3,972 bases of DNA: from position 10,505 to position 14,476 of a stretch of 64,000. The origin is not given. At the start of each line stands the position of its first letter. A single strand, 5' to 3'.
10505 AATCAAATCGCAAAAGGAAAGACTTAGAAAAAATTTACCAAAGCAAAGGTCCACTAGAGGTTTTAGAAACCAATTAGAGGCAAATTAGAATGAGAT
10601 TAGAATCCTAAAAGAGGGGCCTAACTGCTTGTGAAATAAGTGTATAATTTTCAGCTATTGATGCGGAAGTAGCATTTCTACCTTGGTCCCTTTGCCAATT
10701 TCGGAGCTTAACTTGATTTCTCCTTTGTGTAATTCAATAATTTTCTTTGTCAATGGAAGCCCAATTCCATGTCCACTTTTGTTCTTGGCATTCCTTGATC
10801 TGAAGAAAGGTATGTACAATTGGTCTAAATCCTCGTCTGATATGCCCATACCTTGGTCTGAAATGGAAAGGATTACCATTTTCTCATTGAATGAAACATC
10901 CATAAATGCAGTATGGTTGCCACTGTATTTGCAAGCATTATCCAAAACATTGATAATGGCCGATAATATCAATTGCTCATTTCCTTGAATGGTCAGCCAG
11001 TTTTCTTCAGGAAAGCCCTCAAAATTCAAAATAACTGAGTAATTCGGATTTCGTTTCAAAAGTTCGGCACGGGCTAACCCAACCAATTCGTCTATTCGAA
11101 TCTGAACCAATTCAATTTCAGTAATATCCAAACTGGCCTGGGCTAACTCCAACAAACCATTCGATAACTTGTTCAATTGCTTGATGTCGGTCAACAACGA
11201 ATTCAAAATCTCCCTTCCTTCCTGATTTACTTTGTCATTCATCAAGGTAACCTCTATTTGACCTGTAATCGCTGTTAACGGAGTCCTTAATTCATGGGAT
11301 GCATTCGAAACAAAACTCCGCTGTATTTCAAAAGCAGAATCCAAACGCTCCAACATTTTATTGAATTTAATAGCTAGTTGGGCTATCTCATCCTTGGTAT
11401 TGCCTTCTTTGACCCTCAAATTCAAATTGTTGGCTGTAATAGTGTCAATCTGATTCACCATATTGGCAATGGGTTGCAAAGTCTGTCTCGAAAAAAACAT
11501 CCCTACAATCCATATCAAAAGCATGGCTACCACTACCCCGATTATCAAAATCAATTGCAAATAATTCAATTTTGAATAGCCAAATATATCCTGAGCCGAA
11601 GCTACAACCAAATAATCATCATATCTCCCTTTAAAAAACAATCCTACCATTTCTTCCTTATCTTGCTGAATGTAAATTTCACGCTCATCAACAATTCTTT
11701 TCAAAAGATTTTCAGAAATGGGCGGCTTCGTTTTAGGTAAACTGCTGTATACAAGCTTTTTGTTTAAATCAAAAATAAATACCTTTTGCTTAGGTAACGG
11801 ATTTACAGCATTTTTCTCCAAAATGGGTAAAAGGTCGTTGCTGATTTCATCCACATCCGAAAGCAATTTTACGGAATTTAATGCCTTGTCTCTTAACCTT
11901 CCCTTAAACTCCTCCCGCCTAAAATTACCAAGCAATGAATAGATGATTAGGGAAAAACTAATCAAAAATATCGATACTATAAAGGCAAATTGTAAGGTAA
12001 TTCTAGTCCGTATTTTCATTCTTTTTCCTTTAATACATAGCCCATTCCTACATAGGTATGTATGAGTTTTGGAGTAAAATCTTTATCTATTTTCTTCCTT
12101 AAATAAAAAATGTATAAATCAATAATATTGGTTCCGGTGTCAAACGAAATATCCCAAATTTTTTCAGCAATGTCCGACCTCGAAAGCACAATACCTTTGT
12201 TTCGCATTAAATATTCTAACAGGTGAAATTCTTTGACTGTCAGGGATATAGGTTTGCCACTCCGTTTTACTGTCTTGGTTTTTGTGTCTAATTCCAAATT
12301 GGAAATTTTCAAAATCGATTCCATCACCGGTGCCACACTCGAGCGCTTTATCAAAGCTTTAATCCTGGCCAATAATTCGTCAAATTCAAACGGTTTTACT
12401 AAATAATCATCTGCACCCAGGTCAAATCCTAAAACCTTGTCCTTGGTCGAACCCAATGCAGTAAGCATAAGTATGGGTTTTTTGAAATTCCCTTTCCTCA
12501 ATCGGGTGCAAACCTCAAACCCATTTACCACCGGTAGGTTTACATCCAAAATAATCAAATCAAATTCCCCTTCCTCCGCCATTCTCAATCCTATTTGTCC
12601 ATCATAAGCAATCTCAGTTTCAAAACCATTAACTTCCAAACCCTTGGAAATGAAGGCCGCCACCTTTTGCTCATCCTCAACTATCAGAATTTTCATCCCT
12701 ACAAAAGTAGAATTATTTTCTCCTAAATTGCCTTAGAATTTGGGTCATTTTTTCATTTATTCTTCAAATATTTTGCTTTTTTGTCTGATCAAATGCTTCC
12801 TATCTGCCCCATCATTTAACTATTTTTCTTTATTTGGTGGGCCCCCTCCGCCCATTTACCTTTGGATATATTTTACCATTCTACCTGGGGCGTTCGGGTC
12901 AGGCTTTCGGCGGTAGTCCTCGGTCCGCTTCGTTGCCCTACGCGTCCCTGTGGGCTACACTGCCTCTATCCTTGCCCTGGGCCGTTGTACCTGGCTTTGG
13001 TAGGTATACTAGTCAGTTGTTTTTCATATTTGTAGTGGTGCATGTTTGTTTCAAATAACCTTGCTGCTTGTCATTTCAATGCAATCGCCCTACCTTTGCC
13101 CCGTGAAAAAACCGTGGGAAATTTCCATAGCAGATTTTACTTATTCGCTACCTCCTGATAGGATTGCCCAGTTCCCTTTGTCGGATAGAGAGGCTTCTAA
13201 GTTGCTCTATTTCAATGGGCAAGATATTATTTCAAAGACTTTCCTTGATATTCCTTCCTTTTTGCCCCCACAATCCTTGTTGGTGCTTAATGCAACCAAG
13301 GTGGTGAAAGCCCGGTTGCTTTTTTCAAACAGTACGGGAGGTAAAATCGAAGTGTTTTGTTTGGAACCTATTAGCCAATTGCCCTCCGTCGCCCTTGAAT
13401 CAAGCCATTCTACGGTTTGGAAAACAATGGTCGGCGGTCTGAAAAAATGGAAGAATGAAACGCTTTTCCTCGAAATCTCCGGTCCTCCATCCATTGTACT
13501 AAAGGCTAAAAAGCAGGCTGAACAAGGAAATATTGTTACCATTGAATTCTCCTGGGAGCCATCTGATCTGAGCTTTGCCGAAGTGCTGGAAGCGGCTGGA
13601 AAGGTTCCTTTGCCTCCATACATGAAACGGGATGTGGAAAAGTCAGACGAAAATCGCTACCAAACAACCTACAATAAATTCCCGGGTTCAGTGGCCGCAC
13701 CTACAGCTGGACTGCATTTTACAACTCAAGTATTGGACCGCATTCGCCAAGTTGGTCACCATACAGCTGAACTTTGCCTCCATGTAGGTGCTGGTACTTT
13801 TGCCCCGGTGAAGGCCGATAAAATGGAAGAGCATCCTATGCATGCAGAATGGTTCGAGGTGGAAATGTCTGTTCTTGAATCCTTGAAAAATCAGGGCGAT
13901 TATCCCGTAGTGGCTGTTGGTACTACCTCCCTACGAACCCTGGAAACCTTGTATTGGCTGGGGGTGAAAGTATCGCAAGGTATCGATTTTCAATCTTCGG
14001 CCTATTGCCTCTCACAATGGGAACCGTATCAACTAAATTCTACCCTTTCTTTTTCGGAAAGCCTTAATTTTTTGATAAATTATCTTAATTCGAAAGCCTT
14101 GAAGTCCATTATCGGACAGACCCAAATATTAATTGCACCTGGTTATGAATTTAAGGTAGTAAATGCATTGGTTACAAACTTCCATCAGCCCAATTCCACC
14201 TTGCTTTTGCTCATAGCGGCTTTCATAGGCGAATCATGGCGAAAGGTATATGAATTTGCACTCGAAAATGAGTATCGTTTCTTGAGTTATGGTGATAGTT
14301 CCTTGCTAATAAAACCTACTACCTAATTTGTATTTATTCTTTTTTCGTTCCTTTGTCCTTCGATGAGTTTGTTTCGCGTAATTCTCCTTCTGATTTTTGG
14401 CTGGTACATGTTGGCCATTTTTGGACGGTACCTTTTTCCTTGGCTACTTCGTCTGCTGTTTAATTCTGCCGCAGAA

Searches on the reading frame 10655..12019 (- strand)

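Call 8: search_protein_families(library=pfam, proteins=[window:10655-12019:-])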
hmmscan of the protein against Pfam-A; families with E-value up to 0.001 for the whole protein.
window:10655-12019:- (454 aa): 4 families
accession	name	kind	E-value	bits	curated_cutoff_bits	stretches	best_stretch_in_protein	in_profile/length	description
PF02518.31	HATPase_c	-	1.7e-21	77.1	26.4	1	347-453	2-109/111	Histidine kinase-, DNA gyrase B-, and HSP90-like ATPase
PF00512.31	HisKA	-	3.9e-14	52.9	26.9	1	233-295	2-63/66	His Kinase A (phospho-acceptor) domain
PF00672.30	HAMP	-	1.5e-11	44.8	25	1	175-226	1-51/53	HAMP domain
PF14501.12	HATPase_c_5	-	0.00015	22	22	1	351-439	6-90/102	GHKL domain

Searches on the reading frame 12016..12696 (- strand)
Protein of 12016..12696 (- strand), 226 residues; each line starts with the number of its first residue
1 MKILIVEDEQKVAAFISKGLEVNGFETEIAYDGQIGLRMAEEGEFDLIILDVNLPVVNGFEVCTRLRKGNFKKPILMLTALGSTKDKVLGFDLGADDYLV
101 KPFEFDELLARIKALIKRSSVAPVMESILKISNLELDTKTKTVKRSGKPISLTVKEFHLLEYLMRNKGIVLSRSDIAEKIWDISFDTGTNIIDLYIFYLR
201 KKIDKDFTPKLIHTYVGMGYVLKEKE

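Call 8: search_protein_families(library=pfam, proteins=[window:12016-12696:-])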
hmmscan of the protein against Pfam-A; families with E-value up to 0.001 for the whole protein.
window:12016-12696:- (226 aa): 2 families
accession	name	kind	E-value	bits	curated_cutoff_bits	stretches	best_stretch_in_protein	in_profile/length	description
PF00072.30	Response_reg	-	2.6e-27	95.6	30.2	1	3-113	1-111/111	Response regulator receiver domain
PF00486.34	Trans_reg_C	-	6.7e-24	84.2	26.2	1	147-222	1-77/77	Transcriptional regulatory protein, C terminal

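Call 37: find_encoding_contigs(protein=window:12016-12696:-, flank=4000, max_places=4)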
Protein window:12016-12696:- (226 aa): no gene with exactly this product is on record in the collection.

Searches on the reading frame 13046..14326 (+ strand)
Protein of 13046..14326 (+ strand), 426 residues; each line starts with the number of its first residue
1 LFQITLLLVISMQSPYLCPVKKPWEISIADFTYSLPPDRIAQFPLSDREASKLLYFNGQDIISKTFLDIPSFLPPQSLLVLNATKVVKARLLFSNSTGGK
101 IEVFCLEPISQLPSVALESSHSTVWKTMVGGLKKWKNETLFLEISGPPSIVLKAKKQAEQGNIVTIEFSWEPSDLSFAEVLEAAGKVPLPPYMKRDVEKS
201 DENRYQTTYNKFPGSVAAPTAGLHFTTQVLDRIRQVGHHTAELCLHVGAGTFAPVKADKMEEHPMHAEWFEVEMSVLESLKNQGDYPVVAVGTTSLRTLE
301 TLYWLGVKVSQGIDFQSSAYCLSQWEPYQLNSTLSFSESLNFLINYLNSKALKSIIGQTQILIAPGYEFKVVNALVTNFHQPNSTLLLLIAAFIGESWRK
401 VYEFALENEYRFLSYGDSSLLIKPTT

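Call 8: search_protein_families(library=pfam, proteins=[window:13046-14326:+])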
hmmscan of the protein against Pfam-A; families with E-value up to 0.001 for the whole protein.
window:13046-14326:+ (426 aa): 1 family
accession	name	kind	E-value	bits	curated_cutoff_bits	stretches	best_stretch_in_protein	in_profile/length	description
PF02547.20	Queuosine_synth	-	9.9e-98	327.7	25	1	29-421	2-322/322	Queuosine biosynthesis protein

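Call 12: find_encoding_contigs(protein=window:13046-14326:+, flank=2000, max_places=3)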
Protein window:13046-14326:+ (426 aa): no gene with exactly this product is on record in the collection.

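Call 39: find_homologous_proteins(query=window:13079-14326:+, max_evalue=1e-50)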
Query window:13079-14326:+ (415 aa): 8000 proteins with E <= 1e-50 among 8000 candidates; the best 120 are listed.
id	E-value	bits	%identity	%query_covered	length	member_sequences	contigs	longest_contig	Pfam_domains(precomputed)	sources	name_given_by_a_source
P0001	4.7e-277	936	100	100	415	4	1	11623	PF02547.21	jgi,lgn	jgi:S-adenosylmethionine:tRNA ribosyltransferase-isomerase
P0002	3.2e-238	808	88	98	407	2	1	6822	PF02547.21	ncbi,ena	-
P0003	6.9e-231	784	86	98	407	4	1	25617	PF02547.21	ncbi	-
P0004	1.3e-210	718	77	97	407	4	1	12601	PF02547.21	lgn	-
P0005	3.1e-177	608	65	98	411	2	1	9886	PF02547.21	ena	-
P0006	2.3e-130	453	54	96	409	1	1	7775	PF02547.21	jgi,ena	-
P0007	2.9e-130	453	53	97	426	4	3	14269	PF02547.21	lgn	-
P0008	1.8e-129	450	52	97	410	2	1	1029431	PF02547.21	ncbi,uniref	ncbi:S-adenosylmethionine:tRNA ribosyltransferase-isomerase [Rufibacter immobilis]|uniref:S-adenosyl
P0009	1.1e-128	448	51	97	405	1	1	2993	PF02547.21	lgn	-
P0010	1.3e-128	448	52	97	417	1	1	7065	PF02547.21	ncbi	-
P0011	1.5e-128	447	50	97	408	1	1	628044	PF02547.21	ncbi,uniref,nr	ncbi:S-adenosylmethionine:tRNA ribosyltransferase-isomerase [Adhaeribacter sp. BT258]|uniref:S-adeno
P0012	1.8e-128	447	50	96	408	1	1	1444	PF02547.21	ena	-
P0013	3.2e-128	446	52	96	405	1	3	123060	PF02547.21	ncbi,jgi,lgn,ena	jgi:S-adenosylmethionine:tRNA ribosyltransferase-isomerase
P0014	4.2e-128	446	51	97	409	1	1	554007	PF02547.21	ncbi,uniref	ncbi:S-adenosylmethionine:tRNA ribosyltransferase-isomerase [Adhaeribacter terreus]|uniref:S-adenosy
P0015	4.4e-128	446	53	96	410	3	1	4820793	PF02547.21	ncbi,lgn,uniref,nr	ncbi:S-adenosylmethionine tRNA ribosyltransferase [Rufibacter radiotolerans]|uniref:S-adenosylmethio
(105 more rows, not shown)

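Call 40: find_encoding_contigs(protein=P0002, flank=6000, max_places=2)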
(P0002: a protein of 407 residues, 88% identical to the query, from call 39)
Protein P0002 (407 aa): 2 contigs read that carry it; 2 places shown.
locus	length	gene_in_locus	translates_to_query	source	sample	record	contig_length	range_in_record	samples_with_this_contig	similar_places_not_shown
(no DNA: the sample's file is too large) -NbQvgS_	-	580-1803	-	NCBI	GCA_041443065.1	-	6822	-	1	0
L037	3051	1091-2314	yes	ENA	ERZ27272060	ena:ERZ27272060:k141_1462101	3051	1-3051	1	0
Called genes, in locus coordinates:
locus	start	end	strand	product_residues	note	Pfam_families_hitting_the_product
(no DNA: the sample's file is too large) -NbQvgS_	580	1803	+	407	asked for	PF02547:Queuosine_synth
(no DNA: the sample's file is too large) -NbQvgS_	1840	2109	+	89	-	PF16118:DUF4834 (faint)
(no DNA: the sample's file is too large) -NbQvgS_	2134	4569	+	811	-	PF09586:YfhO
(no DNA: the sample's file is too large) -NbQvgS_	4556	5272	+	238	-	PF03740:PdxJ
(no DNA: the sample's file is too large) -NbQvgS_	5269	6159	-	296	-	PF01551:Peptidase_M23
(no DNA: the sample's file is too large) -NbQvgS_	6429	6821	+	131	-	?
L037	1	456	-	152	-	?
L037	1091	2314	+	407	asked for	PF02547:Queuosine_synth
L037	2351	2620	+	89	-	PF16118:DUF4834 (faint)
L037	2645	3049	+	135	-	?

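Call 41: find_encoding_contigs(protein=P0003, flank=10000, max_places=2)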
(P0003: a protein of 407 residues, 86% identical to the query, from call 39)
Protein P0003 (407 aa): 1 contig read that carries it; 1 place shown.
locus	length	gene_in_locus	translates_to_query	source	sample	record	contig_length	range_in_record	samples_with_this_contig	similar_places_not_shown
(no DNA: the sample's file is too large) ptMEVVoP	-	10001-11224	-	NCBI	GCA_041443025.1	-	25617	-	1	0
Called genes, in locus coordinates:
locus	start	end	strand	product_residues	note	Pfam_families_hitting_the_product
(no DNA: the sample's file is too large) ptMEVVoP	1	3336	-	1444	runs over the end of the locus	PF00873:ACR_tran, PF02321:OEP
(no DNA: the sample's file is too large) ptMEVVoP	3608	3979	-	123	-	-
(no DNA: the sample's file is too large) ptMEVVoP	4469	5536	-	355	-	PF13859:BNR_3, PF13088:BNR_2, PF02012:BNR (faint)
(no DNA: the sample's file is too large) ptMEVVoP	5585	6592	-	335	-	PF18962:Por_Secre_tail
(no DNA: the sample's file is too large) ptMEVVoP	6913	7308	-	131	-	-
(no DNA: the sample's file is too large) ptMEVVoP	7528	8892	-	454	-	PF00672:HAMP, PF00512:HisKA, PF02518:HATPase_c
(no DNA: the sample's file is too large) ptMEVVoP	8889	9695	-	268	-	PF00072:Response_reg, PF00486:Trans_reg_C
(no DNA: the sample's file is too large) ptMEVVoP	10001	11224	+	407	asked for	PF02547:Queuosine_synth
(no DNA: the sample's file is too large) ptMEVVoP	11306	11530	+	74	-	-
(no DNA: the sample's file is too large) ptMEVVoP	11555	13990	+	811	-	PF09586:YfhO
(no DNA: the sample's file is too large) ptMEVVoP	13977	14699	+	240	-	PF03740:PdxJ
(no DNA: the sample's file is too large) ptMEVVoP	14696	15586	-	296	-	PF01551:Peptidase_M23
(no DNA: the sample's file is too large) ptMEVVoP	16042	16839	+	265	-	PF07819:PGAP1 (weak), PF12146:Hydrolase_4, PF00561:Abhydrolase_1, PF12697:Abhydrolase_6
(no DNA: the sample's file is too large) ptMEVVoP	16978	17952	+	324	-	PF06580:His_kinase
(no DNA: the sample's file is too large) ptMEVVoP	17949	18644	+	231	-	PF00072:Response_reg, PF04397:LytTR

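Call 42: find_encoding_contigs(protein=P0004, flank=8000, max_places=2)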
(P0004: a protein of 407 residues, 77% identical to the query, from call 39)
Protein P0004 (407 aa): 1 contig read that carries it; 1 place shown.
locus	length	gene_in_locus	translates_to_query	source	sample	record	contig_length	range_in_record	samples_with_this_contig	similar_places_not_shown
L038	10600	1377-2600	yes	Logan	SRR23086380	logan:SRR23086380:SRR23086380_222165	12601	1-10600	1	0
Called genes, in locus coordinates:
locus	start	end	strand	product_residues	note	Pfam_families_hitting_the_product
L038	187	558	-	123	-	-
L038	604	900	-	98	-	-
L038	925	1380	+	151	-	-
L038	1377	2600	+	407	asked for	PF02547:Queuosine_synth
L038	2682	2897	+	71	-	-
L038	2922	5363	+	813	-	PF09586:YfhO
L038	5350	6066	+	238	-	PF03740:PdxJ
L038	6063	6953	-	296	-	PF01551:Peptidase_M23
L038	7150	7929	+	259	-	PF12146:Hydrolase_4, PF00561:Abhydrolase_1, PF12697:Abhydrolase_6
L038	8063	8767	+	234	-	PF00072:Response_reg, PF04397:LytTR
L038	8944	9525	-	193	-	-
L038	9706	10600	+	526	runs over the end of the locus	PF01082:Cu2_monooxygen (weak), PF03712:Cu2_monoox_C, PF18962:Por_Secre_tail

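Call 43: find_encoding_contigs(protein=P0005, flank=8000, max_places=2)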
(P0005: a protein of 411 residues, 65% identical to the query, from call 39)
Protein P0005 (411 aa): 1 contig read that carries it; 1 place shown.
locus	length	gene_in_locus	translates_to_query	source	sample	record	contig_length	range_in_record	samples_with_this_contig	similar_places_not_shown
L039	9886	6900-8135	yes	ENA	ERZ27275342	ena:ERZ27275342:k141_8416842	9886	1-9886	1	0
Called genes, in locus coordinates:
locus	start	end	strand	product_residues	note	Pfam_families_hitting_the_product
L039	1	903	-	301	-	?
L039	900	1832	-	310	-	-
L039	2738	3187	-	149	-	-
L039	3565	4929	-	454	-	PF00672:HAMP, PF00512:HisKA, PF02518:HATPase_c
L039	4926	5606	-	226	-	PF00072:Response_reg, PF00486:Trans_reg_C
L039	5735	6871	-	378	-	-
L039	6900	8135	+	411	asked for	PF02547:Queuosine_synth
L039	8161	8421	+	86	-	-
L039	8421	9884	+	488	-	?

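Call 63: find_encoding_contigs(protein=P0001, flank=10000, max_places=4)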
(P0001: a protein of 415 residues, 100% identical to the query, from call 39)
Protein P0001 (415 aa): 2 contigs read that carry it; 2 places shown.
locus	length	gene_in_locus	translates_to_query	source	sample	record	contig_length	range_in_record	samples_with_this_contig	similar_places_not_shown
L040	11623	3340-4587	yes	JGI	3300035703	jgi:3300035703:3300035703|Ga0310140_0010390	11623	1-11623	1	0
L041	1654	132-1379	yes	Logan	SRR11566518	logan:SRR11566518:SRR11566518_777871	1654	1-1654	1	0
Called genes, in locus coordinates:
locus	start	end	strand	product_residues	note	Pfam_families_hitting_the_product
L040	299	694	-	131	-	-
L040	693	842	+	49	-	-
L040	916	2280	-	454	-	PF00672:HAMP, PF00512:HisKA, PF02518:HATPase_c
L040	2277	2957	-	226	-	PF00072:Response_reg, PF00486:Trans_reg_C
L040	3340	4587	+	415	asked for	PF02547:Queuosine_synth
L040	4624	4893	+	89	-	PF16118:DUF4834 (weak)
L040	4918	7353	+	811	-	PF09586:YfhO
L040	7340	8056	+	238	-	PF03740:PdxJ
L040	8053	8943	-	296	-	PF01551:Peptidase_M23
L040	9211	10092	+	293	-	PF00561:Abhydrolase_1, PF05057:DUF676 (weak), PF07819:PGAP1 (weak), PF12146:Hydrolase_4, PF12697:Abhydrolase_6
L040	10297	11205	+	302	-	PF06580:His_kinase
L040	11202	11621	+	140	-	?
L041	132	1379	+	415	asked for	PF02547:Queuosine_synth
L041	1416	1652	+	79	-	?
